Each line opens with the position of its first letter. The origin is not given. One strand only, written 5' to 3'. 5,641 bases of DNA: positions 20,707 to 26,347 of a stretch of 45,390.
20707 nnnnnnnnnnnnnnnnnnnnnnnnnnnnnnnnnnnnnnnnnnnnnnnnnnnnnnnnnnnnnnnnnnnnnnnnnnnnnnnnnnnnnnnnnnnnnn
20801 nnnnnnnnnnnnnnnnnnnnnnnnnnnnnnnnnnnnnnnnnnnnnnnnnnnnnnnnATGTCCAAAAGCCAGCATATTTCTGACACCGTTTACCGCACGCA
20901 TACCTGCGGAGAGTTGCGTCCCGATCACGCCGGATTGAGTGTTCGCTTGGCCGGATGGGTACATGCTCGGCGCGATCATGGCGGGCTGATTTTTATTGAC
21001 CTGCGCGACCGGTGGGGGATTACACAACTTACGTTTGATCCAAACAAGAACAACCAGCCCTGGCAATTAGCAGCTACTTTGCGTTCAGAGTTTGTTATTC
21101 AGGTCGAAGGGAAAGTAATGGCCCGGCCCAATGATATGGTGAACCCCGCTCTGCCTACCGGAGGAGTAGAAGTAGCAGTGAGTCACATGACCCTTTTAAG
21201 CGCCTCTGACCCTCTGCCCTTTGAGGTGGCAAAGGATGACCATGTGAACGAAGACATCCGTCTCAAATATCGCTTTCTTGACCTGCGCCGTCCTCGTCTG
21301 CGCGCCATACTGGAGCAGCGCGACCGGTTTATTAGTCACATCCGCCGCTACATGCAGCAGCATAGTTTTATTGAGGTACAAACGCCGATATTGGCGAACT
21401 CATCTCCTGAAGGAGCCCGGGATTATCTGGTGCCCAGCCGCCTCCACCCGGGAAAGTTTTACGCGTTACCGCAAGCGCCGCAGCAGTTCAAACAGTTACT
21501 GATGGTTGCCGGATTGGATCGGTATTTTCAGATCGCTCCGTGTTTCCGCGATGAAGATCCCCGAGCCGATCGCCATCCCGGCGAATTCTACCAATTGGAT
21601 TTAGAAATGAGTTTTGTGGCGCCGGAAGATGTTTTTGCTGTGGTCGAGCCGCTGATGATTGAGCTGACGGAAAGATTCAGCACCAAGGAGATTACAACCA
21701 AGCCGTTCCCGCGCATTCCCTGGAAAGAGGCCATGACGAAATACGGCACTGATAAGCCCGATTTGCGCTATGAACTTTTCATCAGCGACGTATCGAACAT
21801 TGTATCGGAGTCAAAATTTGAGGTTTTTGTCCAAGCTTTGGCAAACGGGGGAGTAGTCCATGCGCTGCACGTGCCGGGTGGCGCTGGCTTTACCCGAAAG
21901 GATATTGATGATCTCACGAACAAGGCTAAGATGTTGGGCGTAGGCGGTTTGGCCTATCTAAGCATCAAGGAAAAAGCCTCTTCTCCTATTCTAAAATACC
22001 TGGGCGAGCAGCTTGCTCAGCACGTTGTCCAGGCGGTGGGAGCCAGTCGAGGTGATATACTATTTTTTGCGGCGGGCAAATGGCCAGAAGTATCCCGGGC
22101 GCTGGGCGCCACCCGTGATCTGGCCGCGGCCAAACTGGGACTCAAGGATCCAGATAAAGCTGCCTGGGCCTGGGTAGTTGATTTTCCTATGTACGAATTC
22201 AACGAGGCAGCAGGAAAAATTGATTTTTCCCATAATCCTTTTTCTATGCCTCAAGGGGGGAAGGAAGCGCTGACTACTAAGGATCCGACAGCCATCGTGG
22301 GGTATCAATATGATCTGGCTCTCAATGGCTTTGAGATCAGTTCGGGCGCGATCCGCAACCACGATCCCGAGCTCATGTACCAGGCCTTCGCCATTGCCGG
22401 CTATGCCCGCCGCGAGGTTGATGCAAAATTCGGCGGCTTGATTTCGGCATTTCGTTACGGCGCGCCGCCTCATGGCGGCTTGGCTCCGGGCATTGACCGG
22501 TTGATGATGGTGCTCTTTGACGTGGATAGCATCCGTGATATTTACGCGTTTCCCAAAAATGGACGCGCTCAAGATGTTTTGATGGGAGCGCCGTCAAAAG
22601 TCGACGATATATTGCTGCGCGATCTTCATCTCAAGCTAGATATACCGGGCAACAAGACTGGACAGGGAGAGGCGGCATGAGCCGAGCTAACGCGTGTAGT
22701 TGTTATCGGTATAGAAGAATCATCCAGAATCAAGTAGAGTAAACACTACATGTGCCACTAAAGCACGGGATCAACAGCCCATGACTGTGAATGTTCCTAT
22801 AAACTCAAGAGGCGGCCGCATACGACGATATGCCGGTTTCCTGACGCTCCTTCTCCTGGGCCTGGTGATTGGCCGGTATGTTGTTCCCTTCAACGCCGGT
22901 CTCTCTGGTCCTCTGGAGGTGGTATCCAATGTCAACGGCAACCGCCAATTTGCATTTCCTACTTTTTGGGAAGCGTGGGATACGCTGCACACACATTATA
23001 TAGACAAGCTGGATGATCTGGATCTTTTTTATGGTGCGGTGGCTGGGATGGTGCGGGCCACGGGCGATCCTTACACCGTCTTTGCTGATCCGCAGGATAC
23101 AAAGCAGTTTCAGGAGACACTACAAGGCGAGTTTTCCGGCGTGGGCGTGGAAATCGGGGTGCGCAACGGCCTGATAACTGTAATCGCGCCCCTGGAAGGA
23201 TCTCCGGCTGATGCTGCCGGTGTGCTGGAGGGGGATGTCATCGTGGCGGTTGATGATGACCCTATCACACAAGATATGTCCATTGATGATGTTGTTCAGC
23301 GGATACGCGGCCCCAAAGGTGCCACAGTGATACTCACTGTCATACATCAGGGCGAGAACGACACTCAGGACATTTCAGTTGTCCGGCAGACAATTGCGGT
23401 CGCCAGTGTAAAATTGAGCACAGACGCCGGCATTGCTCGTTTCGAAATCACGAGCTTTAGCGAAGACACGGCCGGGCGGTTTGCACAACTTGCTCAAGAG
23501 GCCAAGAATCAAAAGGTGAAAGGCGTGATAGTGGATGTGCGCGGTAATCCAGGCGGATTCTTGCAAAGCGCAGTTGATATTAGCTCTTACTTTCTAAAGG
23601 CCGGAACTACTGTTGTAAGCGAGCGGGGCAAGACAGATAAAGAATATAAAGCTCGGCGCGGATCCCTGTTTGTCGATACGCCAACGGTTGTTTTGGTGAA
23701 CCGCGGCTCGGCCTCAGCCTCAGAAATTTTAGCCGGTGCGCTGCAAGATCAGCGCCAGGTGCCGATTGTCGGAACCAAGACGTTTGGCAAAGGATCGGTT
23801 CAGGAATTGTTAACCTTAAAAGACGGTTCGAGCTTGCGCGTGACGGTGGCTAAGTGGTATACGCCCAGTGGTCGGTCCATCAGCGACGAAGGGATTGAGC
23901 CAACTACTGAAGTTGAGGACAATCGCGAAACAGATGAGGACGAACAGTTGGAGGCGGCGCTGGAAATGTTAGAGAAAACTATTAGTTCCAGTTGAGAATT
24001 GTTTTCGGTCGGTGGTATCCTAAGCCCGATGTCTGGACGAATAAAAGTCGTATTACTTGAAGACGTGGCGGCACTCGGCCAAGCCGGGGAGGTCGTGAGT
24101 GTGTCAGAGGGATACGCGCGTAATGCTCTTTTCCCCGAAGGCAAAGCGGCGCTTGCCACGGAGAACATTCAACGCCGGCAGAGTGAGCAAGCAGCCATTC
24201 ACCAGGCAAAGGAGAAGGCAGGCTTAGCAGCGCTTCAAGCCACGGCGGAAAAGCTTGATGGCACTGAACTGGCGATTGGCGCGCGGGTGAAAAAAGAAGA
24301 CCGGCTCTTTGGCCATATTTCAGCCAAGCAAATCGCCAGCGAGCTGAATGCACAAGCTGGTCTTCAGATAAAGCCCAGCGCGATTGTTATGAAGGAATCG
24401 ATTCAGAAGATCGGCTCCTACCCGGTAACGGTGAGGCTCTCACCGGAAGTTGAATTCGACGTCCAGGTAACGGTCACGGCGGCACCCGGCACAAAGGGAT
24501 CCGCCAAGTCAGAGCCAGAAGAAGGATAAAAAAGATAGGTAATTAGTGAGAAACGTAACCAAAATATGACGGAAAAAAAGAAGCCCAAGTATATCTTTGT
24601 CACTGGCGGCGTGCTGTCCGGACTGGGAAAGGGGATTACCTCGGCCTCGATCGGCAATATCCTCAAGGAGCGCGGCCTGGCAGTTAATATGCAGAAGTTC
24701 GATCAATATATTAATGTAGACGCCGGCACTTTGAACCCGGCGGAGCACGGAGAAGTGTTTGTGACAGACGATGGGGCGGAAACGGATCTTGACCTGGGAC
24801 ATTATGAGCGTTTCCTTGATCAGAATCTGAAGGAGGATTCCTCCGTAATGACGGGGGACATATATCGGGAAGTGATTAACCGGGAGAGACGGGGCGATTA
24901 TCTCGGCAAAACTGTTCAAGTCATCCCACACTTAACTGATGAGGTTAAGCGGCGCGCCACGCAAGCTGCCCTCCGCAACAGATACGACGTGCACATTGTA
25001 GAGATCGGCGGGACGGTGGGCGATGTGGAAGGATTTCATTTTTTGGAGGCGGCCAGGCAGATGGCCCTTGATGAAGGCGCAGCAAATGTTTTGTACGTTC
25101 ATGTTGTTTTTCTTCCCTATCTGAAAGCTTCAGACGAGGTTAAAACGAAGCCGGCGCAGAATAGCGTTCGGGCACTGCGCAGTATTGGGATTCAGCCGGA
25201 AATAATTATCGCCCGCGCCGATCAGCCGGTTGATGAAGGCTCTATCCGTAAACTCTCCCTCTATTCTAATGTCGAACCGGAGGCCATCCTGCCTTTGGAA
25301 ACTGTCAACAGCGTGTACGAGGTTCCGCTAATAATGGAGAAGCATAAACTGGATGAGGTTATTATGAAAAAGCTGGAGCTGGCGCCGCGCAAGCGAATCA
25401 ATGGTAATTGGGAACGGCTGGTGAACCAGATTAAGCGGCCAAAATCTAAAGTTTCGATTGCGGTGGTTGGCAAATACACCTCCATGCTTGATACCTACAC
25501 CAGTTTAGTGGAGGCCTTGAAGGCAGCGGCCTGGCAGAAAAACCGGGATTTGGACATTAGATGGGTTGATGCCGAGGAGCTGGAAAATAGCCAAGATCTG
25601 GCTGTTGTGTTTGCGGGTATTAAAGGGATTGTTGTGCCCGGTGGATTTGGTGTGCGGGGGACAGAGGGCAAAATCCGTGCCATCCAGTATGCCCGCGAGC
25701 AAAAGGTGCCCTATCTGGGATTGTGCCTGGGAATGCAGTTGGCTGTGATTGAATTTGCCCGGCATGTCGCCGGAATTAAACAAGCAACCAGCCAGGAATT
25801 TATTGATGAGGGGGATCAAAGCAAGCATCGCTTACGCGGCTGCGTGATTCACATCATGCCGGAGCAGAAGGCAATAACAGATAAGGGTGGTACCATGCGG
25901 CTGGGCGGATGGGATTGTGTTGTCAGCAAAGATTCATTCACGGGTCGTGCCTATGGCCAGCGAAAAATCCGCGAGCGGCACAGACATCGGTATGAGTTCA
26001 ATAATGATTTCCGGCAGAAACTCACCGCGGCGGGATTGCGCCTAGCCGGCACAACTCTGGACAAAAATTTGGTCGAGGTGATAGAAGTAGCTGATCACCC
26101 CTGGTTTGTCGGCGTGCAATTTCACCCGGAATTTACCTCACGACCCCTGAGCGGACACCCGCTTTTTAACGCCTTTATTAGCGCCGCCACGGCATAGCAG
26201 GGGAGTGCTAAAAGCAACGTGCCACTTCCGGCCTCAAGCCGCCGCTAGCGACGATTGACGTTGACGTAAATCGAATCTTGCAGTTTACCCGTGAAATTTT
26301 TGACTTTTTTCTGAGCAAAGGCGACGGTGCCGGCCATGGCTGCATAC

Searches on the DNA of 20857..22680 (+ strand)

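Call 17: search_rna_families(sources=[L001, L002, L003, L004, L005, L006, L007, L008, L009, L010, L011, L012], threshold=gathering)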
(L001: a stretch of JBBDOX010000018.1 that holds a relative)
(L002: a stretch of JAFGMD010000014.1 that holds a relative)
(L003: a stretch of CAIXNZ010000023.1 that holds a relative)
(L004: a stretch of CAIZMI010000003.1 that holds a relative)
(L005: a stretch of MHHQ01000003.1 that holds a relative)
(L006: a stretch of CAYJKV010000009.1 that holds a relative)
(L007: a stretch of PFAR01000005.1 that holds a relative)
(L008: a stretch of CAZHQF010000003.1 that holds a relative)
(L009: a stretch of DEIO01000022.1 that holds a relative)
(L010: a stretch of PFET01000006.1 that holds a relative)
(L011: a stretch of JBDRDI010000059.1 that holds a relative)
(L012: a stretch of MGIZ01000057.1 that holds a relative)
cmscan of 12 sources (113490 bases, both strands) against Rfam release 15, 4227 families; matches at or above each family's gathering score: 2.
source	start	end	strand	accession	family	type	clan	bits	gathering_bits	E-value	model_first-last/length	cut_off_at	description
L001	1821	1892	-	RF00005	tRNA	Gene; tRNA;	CL00001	73.9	29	4.7e-14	1-71/71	no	tRNA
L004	272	344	+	RF00005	tRNA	Gene; tRNA;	CL00001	70.5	29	4e-13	1-71/71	no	tRNA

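Call 71: search_rna_families(source=L001, start=3500, end=3990, threshold=evalue, max_evalue=10, show_alignments=2)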
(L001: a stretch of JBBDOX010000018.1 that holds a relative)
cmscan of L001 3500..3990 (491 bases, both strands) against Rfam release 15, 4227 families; matches with E-value up to 10: 6.
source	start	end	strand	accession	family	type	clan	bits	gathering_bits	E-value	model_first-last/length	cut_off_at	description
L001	3823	3914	-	RF02278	Betaproteobacteria_toxic_sRNA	Gene; sRNA;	-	22.2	50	0.034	1-64/64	no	Betaproteobacteria toxic small RNA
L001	3807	3897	-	RF02620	BSnc119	Gene; sRNA;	-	16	115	3.3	1-90/90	no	Brucella sRNA 119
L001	3901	3947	+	RF03732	mir-2057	Gene; miRNA;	-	15.2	100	4.5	1-72/72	no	mir-2057 microRNA precursor family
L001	3678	3759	+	RF01576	DdR8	Gene; snRNA; snoRNA; CD-box;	-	14.8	80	4.4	1-88/88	no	D. discoideum snoRNA DdR8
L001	3775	3920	+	RF02193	TCL6_3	Gene; lncRNA;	-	12.1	40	3.4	1-139/139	no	T-cell leukemia/lymphoma 6 conserved region 3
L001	3822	3908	-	RF02837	anti-hemB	Gene; sRNA;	-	11.6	49.5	6.3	1-81/81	no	Burkholderia RNA 7 (anti-hemB)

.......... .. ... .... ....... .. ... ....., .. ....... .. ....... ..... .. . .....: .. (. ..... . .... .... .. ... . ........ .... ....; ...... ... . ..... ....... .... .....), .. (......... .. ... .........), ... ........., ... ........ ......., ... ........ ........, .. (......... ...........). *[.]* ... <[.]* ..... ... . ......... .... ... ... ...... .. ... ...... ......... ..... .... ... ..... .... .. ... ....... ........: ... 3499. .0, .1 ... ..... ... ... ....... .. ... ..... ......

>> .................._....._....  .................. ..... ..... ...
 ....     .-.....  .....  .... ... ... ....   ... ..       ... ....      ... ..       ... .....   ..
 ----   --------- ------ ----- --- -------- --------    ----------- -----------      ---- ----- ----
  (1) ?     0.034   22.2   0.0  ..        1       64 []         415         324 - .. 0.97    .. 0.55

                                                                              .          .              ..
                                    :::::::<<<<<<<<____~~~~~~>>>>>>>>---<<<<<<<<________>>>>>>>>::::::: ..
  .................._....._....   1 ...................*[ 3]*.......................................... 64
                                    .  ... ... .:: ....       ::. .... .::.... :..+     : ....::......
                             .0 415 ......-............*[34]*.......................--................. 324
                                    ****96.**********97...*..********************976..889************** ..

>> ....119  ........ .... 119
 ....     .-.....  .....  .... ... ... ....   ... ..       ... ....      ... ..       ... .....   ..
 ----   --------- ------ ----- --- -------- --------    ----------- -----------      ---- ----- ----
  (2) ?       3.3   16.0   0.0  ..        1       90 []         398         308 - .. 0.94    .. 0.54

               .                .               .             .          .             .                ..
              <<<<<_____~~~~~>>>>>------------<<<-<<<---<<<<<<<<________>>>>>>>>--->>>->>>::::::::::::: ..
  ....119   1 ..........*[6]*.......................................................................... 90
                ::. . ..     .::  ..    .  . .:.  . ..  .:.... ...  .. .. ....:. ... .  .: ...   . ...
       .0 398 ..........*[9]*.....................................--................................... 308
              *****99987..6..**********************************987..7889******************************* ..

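Call 83: search_rna_families(sources=[L002, L003, L007, L011, L010, L004], threshold=evalue, max_evalue=0.1, show_alignments=3)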
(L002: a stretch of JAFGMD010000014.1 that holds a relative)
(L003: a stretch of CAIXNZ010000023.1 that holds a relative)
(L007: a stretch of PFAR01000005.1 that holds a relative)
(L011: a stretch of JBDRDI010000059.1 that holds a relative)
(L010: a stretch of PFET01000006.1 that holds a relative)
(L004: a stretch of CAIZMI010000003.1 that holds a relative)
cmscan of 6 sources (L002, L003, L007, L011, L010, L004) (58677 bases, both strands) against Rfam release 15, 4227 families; matches with E-value up to 0.1: 6.
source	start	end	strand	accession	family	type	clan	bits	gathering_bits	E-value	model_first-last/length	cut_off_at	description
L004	272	344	+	RF00005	tRNA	Gene; tRNA;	CL00001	70.5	29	2.1e-13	1-71/71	no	tRNA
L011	3703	3861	+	RF00230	T-box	Cis-reg; leader;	-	63.3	93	1.9e-11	1-219/219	no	T-box leader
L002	3685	3839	+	RF00230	T-box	Cis-reg; leader;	-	60.4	93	1.1e-10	1-219/219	no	T-box leader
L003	3708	3866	+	RF00230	T-box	Cis-reg; leader;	-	51.6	93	2.1e-08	1-219/219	no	T-box leader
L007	3643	3852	+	RF00230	T-box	Cis-reg; leader;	-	44.8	93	1.2e-06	1-219/219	no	T-box leader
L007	8777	8869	-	RF03709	MIR1878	Gene; miRNA;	-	35.1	70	0.0051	1-100/100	no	MIR1878 microRNA precursor family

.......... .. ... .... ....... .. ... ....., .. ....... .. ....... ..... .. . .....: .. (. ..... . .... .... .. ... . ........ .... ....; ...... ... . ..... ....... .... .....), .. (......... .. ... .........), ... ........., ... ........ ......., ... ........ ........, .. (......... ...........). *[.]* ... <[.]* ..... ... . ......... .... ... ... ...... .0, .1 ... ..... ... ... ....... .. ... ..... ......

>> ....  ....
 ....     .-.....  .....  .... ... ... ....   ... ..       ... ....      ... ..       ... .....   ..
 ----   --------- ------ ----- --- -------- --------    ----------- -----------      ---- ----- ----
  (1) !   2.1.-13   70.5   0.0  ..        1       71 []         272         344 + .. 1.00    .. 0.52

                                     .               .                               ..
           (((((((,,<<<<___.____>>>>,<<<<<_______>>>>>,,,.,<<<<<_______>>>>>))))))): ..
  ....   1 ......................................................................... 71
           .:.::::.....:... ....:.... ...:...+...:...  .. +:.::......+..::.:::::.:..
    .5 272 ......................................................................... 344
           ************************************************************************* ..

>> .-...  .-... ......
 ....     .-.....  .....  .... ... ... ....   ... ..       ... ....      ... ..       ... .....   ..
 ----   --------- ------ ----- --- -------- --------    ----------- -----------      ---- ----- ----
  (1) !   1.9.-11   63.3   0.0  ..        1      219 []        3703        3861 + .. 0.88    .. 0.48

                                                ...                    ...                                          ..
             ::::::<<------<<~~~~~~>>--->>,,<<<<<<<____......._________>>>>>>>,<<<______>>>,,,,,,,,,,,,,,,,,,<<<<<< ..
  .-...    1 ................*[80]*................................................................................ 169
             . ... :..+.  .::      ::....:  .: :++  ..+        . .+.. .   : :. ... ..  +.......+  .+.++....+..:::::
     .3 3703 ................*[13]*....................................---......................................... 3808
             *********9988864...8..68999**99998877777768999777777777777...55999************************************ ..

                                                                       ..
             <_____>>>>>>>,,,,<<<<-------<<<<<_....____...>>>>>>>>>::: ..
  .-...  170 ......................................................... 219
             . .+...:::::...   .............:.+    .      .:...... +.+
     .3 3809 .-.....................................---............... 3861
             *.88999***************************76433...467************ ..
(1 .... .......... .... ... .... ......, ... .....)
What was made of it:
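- On T-box leader: As a positive control, the same model finds aspS T-boxes in L002, L003, L007 and L011 at 45-63 bits (call 83).
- Closest known: T-box leader. Same: Sister CPR phyla have real T-boxes at exactly this position upstream of aspS (call 83).
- L002, L003, L007 and L011 have canonical T-boxes directly upstream of aspS (45-63 bits, E 1e-6 to 1e-11, call 83). Sister phyla have a cis-acting leader at this position (call 83). CPR T-boxes are already short and score below the Rfam threshold (call 83).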

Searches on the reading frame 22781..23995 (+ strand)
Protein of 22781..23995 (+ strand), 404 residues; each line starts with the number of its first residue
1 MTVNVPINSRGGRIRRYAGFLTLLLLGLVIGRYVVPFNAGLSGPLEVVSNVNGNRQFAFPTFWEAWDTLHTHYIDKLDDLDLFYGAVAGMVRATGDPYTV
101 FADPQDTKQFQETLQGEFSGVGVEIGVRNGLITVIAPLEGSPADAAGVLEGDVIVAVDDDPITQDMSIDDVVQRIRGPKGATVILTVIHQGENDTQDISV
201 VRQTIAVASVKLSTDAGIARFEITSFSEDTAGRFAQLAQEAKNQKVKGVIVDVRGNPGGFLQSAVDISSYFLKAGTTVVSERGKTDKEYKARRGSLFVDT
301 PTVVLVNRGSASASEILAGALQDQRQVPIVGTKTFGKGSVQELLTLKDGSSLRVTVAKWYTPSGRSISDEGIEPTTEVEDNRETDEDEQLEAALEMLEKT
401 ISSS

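Call 12: search_protein_families(library=pfam, proteins=[window:22781-23995:+])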
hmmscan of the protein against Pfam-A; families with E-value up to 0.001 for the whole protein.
window:22781-23995:+ (404 aa): 6 families
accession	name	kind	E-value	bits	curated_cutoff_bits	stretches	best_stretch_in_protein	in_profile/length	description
PF03572.23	Peptidase_S41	-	3.3e-52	176.8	24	1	219-378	3-165/165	Peptidase family S41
PF17820.7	PDZ_6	-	6.9e-12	45.4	27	1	135-187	3-52/54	PDZ domain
PF13180.12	PDZ_2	-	8.6e-10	39.2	27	1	121-200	3-80/80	PDZ domain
PF00595.29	PDZ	-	5.9e-08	33.4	23.2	1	115-187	8-80/81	PDZ domain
PF22694.1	CtpB_N-like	-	3e-07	31.2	27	1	62-103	41-82/85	Activating protease CtpB N-terminal domain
PF14685.13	PDZ_Tricorn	-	7.8e-05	23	25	1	137-199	27-87/88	Tricorn protease PDZ domain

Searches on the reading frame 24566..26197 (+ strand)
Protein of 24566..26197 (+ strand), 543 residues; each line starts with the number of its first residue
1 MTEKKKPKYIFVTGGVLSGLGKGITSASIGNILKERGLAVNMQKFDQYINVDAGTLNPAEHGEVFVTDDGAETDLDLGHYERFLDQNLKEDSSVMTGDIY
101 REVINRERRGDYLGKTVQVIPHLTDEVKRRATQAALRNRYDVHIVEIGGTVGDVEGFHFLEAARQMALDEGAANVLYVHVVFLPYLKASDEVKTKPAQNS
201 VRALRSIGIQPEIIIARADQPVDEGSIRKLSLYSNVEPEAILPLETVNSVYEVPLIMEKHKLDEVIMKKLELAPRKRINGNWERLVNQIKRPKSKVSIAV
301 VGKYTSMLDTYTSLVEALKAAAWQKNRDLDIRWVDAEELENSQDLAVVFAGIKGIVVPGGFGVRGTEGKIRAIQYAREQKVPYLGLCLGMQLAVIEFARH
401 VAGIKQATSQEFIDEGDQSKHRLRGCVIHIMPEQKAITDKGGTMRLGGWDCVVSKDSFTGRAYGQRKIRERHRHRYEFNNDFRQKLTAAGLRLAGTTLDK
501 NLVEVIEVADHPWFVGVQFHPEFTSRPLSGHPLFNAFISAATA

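Call 12: search_protein_families(library=pfam, proteins=[window:24566-26197:+])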
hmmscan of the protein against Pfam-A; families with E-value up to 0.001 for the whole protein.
window:24566-26197:+ (543 aa): 3 families
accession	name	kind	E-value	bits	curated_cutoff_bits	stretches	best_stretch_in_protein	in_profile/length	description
PF06418.20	CTP_synth_N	-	4.2e-116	387.4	26.1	1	8-272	1-265/265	CTP synthase N-terminus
PF00117.34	GATase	-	1e-37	130.1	22.8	1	307-539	2-189/190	Glutamine amidotransferase class-I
PF07722.19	Peptidase_C26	-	8.4e-08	32.7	20.5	1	372-522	97-219/219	Peptidase C26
